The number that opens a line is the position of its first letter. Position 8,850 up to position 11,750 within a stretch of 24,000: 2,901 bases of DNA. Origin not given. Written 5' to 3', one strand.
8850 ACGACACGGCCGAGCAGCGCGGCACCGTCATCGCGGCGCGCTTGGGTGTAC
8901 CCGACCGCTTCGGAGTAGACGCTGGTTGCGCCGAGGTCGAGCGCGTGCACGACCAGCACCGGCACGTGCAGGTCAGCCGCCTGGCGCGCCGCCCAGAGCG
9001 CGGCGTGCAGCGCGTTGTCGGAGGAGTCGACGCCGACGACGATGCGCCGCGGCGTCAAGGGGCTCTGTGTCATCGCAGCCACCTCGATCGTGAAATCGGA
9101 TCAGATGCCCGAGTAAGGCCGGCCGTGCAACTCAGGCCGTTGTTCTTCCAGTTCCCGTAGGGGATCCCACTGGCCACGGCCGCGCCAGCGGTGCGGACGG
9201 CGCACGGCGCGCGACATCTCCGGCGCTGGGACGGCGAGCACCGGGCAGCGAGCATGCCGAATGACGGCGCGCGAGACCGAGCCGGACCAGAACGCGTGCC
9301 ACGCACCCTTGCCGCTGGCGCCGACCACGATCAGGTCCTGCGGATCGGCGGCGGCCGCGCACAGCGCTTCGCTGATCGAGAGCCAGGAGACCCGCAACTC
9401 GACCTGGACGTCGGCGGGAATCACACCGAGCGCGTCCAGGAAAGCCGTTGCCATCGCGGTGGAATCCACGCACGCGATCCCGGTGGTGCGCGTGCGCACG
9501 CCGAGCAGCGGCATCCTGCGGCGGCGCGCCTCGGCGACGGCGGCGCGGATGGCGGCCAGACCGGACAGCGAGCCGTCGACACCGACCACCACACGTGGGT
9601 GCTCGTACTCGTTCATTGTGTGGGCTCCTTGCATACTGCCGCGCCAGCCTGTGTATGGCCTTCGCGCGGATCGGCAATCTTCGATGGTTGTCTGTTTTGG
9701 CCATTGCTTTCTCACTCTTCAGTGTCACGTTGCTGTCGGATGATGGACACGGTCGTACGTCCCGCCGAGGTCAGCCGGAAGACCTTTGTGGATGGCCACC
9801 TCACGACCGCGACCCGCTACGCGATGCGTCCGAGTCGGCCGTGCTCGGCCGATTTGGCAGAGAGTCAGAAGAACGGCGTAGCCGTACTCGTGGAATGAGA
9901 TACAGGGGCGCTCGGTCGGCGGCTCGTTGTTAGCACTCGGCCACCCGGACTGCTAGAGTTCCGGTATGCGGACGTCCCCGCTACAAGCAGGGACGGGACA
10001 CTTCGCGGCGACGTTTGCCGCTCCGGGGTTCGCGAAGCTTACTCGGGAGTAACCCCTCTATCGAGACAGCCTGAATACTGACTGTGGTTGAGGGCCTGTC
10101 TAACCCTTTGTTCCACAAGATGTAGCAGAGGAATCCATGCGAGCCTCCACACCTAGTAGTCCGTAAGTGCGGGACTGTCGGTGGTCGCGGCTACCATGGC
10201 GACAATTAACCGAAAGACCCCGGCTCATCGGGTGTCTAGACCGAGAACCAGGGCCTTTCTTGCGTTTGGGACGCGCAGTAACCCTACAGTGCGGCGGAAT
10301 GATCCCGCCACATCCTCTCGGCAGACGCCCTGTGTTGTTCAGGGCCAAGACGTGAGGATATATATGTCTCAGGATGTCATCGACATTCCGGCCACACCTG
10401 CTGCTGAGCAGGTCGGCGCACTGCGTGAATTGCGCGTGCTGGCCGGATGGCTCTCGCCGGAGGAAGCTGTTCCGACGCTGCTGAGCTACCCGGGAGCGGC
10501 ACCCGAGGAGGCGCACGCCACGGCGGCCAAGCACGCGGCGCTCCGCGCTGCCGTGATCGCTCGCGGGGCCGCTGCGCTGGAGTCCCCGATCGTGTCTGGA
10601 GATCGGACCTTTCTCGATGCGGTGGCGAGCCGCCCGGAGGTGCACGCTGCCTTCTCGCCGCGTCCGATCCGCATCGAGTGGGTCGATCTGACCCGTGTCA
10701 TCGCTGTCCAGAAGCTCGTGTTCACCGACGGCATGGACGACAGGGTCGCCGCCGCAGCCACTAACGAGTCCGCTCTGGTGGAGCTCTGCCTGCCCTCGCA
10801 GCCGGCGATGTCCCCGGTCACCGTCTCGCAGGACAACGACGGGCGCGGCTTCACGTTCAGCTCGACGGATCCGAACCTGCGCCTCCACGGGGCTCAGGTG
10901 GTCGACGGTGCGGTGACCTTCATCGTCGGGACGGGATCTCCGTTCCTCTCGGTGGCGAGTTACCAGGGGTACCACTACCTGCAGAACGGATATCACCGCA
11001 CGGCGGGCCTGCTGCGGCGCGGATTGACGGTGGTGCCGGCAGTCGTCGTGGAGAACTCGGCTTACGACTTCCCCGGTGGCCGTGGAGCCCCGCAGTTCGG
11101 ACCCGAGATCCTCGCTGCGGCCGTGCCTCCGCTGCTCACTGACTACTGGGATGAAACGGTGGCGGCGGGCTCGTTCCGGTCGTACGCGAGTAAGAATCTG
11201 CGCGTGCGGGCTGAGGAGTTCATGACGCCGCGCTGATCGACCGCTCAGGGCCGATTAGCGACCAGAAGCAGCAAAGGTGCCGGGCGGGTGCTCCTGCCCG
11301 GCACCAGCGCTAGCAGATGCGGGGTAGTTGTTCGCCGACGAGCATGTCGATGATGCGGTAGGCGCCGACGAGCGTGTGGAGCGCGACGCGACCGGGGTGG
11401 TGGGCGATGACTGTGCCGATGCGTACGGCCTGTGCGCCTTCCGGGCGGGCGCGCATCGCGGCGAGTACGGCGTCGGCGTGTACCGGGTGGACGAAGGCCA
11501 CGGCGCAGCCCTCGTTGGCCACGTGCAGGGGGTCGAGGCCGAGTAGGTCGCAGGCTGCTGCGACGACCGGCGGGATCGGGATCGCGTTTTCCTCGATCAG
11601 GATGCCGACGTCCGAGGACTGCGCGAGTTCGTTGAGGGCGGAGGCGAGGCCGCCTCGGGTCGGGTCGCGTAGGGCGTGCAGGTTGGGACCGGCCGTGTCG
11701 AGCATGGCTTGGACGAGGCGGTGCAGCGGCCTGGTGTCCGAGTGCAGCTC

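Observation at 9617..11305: Compositionally foreign ~1.7-kb wedge between the USP operon and the hyp genes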

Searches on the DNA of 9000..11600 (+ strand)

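Call 7: search_rna_families(source=window, start=9550, end=10450, threshold=evalue, max_evalue=10, show_alignments=3)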
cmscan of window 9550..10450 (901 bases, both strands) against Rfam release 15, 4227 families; matches with E-value up to 10: 1.
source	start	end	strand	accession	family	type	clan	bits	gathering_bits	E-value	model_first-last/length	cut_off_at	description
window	10112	10155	-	RF01880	Xist_exon1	Gene; lncRNA;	-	10.7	50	4.8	35-85/85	no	X-chromosome inactivation gene exon 1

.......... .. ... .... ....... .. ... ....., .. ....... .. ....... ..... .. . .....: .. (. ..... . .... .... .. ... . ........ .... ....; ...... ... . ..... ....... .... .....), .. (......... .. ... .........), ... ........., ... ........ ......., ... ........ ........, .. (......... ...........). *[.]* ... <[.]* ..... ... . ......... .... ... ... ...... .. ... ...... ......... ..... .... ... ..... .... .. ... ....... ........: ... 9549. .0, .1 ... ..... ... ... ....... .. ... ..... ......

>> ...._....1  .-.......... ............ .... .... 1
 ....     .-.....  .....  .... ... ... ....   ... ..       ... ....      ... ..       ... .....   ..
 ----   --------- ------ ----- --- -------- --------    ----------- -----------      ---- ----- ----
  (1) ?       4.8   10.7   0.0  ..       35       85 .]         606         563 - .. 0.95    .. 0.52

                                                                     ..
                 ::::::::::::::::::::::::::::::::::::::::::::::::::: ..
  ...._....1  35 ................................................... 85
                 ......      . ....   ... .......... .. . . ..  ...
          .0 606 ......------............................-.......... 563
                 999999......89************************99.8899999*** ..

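Call 70: build_rna_model(alignment_id=A11)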
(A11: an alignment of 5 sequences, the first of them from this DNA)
Model R1 built from alignment A11 (5 sequences, 158 columns); structure: RNAalifold consensus.
model positions 153; base pairs 46; branch points 1; effective number of sequences 1.28; information 0.59 bits per position. Calibrated on 0.2 Mb of random sequence (short: E-values are rough).
structure used (alignment columns):
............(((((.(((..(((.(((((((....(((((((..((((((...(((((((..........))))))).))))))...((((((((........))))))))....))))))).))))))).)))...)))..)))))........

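Call 71: search_with_rna_model(model_id=R1, sources=[window, L001, L005, L019, L020, L021, L022, L023, L024, L025, L026, L027, L028, L029, L030, L031, L032, L033, L034, L035, L036, L037, L038, L039, L040, L041, L042, L043, L044, L045, L046, L047, L048, L049, L050, L051, L052, L053, L054, L055, L056, L057, L058, L059, L060, L062, L063, L064, L065, L066, L067, L068, L069, L070, L072, L073, L074, L075, L076, L077, L078, L079, L080, L081, L082, L083, L084, L085, L086, L087, L088, L089, L090, L091, L092, L093, L094, L095, L096, L097, L098, L099, L103, L104, L105, L106, L004], max_evalue=10, show_alignments=2)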
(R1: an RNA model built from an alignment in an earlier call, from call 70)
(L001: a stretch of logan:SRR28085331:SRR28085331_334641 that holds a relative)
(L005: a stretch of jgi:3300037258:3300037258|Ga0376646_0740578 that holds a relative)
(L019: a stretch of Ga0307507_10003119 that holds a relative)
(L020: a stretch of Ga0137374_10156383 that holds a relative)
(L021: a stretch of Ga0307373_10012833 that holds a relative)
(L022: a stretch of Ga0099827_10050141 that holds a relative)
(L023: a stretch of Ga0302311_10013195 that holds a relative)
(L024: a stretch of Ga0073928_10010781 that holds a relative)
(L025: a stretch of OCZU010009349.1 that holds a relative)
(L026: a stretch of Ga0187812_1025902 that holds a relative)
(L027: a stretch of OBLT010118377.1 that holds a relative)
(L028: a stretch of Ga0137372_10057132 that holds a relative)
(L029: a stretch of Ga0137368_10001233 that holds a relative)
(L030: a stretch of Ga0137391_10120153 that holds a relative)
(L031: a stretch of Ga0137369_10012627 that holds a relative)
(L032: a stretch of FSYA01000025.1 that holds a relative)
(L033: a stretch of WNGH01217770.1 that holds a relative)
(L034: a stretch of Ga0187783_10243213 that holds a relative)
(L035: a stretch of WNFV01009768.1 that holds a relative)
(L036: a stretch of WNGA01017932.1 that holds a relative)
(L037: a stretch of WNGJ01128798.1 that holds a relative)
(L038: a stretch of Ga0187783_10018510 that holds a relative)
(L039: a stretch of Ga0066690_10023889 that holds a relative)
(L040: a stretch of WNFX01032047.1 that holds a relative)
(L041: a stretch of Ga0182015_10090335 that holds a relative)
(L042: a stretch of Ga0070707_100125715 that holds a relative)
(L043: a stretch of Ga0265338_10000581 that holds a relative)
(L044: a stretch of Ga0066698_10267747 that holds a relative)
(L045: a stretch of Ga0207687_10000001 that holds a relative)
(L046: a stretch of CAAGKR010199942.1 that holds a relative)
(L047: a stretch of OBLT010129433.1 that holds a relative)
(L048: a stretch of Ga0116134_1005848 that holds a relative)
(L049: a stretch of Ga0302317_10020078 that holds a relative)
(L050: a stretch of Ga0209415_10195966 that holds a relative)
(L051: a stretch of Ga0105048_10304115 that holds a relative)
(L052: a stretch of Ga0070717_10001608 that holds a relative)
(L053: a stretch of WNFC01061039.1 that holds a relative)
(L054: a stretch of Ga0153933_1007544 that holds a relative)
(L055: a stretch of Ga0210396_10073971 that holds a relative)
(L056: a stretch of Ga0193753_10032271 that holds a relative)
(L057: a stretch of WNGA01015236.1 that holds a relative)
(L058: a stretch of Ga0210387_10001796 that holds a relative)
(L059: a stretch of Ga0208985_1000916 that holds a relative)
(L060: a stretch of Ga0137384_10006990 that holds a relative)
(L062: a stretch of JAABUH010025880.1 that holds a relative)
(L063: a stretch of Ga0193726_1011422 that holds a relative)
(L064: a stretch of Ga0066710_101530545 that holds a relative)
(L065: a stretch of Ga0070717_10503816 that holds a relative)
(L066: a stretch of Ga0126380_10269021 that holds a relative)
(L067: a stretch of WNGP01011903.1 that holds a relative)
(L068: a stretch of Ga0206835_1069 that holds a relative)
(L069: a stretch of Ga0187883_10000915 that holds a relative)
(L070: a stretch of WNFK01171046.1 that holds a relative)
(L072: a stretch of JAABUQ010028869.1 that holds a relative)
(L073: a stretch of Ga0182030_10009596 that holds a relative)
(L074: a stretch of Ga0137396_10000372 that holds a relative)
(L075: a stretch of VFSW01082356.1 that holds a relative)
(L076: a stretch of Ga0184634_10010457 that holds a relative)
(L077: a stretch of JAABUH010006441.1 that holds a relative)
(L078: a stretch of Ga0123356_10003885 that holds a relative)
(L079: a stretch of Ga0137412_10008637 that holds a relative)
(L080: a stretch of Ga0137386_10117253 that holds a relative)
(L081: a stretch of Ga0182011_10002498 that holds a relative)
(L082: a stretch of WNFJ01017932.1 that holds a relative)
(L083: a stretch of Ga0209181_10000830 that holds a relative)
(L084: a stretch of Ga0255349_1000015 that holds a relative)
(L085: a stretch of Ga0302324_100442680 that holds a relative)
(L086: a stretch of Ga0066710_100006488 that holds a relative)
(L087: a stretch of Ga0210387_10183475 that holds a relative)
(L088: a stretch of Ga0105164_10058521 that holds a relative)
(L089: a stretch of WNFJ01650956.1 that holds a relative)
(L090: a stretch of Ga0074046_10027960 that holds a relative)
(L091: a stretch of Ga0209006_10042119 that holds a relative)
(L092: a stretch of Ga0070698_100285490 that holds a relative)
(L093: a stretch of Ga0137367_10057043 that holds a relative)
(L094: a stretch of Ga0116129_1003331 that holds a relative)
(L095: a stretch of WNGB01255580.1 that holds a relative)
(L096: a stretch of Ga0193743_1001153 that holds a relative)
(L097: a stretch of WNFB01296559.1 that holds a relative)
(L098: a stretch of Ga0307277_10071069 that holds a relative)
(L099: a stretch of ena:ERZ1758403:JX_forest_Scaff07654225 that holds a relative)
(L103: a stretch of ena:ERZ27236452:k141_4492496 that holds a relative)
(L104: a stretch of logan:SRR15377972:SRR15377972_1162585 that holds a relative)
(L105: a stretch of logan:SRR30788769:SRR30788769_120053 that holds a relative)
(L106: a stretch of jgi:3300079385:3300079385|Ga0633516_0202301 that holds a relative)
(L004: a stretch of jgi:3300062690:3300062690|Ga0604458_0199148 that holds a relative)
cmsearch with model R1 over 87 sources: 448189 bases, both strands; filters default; matches with E-value up to 10: 14.
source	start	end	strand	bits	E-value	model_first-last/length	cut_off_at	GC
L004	61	213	+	176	1.8e-47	1-153/153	no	0.57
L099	2839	2991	+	174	6.9e-47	1-153/153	no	0.58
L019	4840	4992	+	142.6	6.7e-38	1-153/153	no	0.57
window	10205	10354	+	128.2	8.8e-34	1-153/153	no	0.59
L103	2838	2989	+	114.9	5.8e-30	1-153/153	no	0.59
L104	431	582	+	114.9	5.8e-30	1-153/153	no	0.59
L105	1237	1395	+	18.3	0.025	1-153/153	no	0.64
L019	4843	4900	-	14.9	0.23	1-153/153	no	0.67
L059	727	864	-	13.9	0.45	1-153/153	no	0.64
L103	2841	2899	-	13.7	0.52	1-153/153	no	0.59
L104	434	492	-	13.7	0.52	1-153/153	no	0.59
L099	2842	2900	-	11.2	2.7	1-153/153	no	0.63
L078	5293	5378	-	10.7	3.7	1-153/153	no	0.64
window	10208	10266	-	10.3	4.9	1-153/153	no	0.58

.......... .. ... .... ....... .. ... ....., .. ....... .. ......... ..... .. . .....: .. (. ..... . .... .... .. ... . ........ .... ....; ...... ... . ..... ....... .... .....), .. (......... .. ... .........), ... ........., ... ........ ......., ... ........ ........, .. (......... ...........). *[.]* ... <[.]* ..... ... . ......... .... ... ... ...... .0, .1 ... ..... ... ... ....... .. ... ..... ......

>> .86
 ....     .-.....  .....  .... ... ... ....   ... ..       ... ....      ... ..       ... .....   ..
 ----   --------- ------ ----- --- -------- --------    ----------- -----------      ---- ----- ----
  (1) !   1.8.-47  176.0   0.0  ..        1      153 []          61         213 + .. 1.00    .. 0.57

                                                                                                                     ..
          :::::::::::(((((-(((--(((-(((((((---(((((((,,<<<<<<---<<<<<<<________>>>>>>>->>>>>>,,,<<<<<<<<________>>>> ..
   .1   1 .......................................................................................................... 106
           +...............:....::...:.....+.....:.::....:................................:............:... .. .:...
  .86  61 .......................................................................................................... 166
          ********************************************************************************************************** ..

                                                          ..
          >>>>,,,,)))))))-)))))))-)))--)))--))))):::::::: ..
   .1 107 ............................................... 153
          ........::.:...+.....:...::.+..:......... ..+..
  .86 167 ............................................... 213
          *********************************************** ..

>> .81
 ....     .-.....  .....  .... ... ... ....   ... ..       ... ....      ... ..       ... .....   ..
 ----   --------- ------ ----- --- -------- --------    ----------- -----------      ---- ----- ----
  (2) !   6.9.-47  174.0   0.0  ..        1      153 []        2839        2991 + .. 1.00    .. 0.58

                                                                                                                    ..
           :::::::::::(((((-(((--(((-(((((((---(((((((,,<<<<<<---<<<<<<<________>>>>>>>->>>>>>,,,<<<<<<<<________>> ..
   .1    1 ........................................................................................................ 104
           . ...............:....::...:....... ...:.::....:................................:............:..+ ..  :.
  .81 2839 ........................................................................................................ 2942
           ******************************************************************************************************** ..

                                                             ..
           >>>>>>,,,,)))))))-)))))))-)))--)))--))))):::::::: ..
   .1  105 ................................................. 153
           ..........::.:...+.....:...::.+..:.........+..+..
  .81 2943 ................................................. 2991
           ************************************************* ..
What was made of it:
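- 10205..10354 (+): Conserved RNA core of about 150 nt. It contains hairpin HP1 (10213-10259), HP2 (10260-10278), the CUACAG linker, HP3 (10289-10311), an anti-SD stretch AUCCUCUC (10312-10319) and a small hairpin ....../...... (10327-10345). It scores 18 bits in L105 and finds nothing in about 80 other loci of the family (call 71).
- The element is strictly confined to one clade of the family and always abuts the gene (call 71).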

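Call 74: search_with_rna_model(model_id=R1, sources=[window, L004, L099, L019, L103, L105], max_evalue=0.1, make_alignment=true, show_alignments=6)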
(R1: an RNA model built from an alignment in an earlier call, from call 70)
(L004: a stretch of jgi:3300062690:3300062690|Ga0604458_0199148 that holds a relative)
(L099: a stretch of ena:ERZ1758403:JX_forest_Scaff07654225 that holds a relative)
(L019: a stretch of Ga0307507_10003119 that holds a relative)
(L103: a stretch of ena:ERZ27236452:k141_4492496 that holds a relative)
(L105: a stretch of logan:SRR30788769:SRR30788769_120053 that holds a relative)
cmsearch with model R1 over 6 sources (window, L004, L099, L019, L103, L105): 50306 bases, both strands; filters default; matches with E-value up to 0.1: 8.
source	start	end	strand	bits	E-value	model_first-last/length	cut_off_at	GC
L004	61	213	+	176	2.1e-48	1-153/153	no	0.57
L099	2839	2991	+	174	7.7e-48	1-153/153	no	0.58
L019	4840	4992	+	142.6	7.5e-39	1-153/153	no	0.57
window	10205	10354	+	128.2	9.9e-35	1-153/153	no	0.59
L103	2838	2989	+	114.9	6.5e-31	1-153/153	no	0.59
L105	1237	1395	+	18.3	0.0028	1-153/153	no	0.64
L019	4843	4900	-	14.9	0.026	1-153/153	no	0.67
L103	2841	2899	-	13.7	0.059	1-153/153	no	0.59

Alignment A12: 8 matches aligned to the model, 172 columns, each read 5' to 3' on its own strand. Consensus structure (alignment columns), stored with it:
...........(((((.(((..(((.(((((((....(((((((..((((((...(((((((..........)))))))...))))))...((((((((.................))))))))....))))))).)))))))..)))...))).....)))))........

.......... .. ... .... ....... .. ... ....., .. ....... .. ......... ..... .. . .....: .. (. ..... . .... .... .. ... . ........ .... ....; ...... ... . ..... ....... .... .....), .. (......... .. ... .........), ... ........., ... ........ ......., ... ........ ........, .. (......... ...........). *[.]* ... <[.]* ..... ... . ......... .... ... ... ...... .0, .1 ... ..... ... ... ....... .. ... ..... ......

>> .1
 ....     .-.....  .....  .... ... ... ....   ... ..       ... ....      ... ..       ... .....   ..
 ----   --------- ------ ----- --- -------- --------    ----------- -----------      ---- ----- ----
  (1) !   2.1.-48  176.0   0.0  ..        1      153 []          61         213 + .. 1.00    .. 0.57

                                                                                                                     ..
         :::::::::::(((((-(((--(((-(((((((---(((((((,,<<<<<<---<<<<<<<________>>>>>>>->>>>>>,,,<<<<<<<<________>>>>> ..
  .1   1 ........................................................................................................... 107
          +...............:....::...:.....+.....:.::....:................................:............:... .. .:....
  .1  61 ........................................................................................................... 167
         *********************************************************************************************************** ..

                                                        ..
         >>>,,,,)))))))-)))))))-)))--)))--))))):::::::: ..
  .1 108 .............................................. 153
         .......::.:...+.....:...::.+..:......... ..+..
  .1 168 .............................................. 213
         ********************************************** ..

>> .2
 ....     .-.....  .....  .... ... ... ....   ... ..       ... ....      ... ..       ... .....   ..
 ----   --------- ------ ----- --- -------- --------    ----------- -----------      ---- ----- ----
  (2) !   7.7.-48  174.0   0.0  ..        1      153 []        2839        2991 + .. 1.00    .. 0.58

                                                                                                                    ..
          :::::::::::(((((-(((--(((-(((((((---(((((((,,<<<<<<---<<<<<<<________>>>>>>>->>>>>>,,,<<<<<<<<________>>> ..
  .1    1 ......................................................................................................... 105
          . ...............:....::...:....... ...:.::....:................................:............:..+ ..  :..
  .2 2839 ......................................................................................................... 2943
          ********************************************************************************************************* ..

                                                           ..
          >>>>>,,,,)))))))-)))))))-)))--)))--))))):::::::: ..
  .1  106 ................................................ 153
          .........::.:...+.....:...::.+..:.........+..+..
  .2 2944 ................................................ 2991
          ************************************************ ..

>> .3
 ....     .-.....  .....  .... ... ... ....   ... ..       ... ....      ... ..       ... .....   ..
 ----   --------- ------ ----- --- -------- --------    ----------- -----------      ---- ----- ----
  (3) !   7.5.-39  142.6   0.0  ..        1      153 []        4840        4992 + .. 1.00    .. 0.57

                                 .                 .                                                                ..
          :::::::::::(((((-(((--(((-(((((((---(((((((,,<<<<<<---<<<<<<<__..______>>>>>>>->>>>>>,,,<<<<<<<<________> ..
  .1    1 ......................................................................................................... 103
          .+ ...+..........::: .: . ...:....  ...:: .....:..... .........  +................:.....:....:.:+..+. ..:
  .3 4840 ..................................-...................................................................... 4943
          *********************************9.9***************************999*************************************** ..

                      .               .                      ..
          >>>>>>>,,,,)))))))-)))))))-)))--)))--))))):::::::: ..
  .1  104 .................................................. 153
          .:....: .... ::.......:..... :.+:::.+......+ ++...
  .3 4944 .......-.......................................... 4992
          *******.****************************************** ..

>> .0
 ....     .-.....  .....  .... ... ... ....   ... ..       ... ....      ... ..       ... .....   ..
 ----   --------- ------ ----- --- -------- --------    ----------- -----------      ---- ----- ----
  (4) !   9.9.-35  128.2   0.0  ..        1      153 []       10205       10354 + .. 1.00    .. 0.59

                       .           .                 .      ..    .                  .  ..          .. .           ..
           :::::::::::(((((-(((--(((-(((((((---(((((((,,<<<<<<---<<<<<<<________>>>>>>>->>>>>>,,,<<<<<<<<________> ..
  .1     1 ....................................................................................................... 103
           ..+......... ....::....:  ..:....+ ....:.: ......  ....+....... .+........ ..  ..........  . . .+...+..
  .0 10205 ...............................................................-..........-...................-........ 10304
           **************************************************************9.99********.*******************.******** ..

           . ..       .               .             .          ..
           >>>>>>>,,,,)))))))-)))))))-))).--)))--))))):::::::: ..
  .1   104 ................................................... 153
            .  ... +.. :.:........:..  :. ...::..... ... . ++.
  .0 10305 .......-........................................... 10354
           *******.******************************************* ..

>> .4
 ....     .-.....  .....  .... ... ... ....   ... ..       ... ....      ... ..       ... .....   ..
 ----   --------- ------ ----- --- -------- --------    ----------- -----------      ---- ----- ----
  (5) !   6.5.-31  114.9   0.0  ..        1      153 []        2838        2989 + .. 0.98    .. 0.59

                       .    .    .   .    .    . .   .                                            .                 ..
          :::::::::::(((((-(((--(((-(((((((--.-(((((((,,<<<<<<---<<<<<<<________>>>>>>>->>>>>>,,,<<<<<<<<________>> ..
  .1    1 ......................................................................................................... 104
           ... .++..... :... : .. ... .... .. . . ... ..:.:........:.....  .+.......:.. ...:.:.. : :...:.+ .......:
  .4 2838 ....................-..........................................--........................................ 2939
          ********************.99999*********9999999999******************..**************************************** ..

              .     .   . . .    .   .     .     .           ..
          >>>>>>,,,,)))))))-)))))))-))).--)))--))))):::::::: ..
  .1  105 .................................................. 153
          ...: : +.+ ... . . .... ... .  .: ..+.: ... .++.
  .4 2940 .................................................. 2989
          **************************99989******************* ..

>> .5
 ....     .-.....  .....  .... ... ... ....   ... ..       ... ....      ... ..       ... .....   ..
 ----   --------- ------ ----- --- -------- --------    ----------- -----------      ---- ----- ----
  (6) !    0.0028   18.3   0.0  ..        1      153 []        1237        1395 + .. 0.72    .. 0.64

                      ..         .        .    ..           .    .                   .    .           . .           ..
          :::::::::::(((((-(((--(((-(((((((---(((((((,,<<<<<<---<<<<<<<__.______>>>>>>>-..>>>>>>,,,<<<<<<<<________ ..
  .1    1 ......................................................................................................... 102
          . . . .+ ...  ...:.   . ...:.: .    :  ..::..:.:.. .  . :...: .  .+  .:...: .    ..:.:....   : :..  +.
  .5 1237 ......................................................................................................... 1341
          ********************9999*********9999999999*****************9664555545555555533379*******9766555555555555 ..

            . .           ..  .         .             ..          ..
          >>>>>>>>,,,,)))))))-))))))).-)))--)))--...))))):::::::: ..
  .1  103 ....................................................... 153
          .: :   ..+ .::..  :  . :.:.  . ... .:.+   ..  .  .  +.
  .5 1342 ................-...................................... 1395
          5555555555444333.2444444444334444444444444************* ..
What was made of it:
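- The long-range fold is poorly kept in L103 and L105 (call 74).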
